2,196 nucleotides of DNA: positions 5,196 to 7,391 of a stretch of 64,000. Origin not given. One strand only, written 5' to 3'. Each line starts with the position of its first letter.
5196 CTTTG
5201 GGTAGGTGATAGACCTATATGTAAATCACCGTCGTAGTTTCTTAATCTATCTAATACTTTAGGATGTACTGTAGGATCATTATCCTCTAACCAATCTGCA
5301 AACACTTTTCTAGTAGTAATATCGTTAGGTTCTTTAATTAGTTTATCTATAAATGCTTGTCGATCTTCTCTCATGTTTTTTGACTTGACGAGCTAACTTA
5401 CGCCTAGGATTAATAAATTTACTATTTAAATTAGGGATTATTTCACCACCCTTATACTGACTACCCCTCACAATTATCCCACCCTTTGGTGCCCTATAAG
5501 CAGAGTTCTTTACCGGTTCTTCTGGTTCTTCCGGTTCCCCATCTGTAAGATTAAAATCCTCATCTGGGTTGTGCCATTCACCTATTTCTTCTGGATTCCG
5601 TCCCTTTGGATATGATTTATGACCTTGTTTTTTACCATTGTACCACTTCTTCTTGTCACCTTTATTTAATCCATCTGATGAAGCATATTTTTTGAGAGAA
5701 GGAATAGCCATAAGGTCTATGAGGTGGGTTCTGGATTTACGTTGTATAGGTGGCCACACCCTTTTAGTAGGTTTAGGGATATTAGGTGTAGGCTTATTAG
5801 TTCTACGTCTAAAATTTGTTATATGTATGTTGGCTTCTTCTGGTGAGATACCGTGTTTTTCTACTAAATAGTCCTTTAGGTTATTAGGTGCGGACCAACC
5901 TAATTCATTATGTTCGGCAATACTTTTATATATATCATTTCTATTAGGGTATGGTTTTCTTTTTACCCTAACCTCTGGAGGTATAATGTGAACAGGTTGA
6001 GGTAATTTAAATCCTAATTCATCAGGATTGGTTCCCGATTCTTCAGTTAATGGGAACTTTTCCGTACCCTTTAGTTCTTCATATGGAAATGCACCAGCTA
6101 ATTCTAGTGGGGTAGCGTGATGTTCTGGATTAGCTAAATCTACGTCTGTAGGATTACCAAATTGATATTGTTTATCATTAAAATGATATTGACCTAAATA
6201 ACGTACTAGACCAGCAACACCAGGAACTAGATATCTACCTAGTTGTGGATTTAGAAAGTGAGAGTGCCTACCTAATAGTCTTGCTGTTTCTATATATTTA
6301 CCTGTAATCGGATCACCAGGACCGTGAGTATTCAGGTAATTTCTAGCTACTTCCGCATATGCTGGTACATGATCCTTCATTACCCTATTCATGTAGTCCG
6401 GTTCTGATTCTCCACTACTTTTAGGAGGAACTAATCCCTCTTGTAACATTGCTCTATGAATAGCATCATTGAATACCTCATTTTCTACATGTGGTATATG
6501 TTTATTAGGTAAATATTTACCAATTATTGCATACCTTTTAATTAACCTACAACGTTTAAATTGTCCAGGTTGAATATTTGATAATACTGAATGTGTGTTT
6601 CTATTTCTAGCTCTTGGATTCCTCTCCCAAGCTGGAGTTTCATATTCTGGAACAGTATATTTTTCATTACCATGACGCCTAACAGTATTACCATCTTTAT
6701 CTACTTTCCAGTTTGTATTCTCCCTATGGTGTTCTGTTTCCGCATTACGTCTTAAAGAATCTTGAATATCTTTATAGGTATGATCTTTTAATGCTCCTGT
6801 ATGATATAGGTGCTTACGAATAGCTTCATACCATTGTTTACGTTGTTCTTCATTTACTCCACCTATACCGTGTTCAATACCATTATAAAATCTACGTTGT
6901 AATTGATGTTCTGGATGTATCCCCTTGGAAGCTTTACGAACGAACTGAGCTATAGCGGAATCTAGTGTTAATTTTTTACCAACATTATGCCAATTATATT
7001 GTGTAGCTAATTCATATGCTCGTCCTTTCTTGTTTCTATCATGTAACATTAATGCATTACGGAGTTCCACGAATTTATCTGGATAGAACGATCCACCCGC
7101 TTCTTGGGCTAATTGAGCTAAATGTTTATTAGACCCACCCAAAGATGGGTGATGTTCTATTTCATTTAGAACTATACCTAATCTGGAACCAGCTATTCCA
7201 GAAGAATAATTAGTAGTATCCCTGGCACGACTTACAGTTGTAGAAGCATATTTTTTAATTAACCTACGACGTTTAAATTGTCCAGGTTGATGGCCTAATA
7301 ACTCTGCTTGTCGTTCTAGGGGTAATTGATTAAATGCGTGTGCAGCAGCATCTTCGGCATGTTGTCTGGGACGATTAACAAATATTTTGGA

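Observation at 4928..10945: Expansion of planctomycete-type TIGR02996 'repeat-companion' domains in at least six phage proteins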

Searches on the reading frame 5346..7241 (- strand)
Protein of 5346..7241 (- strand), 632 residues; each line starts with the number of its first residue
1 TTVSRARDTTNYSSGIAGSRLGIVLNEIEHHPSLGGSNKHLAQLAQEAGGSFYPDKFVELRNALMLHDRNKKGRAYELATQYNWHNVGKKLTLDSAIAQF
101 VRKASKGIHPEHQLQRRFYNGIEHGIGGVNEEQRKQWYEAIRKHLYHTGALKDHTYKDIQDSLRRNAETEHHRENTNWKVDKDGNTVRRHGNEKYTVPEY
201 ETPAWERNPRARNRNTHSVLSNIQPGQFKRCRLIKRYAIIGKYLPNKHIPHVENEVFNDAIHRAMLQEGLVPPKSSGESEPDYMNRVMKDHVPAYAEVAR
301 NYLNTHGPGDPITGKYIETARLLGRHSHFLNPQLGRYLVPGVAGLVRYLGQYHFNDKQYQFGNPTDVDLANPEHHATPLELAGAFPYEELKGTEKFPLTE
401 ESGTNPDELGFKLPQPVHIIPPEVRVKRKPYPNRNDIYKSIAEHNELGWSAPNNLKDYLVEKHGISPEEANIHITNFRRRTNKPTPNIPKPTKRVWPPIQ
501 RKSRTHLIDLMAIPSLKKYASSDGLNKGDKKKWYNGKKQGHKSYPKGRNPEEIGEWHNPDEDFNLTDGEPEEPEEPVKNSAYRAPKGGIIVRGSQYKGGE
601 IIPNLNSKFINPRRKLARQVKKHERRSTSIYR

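Call 40: find_homologous_proteins(query=window:5346-7241:-, max_evalue=0.001)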
Query seq(632 aa) (632 aa): 5 proteins with E <= 0.001 among 8000 candidates.
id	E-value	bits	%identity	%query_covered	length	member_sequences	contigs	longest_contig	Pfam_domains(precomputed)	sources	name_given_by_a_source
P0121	0.0e+0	1482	100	100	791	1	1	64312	-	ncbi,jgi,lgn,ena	jgi:uncharacterized protein (TIGR02996 family)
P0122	1.7e-49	187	38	62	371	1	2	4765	-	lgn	-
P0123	2.4e-31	127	39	36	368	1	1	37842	-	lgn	-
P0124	1.2e-29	121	39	37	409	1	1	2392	-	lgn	-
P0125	3.3e-27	113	37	37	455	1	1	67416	-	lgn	-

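Call 41: find_encoding_contigs(protein=P0121, flank=1000, max_places=4)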
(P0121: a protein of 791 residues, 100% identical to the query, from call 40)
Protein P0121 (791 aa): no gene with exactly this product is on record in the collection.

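Call 42: find_encoding_contigs(protein=P0125, flank=10000, max_places=2)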
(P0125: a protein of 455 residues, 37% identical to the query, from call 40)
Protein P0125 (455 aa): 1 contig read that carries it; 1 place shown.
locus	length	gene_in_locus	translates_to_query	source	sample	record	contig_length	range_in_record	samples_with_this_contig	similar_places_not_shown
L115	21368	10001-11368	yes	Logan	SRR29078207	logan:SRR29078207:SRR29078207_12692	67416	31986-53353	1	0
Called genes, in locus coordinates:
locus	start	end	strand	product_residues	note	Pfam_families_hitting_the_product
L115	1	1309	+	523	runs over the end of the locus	PF06074:Portal_Mu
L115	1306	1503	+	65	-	-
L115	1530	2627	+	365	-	PF03214:RGP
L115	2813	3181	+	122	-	-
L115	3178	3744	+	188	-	PF13578:Methyltransf_24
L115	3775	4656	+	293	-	PF00535:Glycos_transf_2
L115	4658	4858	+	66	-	-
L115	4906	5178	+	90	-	-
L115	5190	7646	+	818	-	-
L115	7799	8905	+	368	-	-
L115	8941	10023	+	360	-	-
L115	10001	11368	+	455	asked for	-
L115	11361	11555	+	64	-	-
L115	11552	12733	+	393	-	-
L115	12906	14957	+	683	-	-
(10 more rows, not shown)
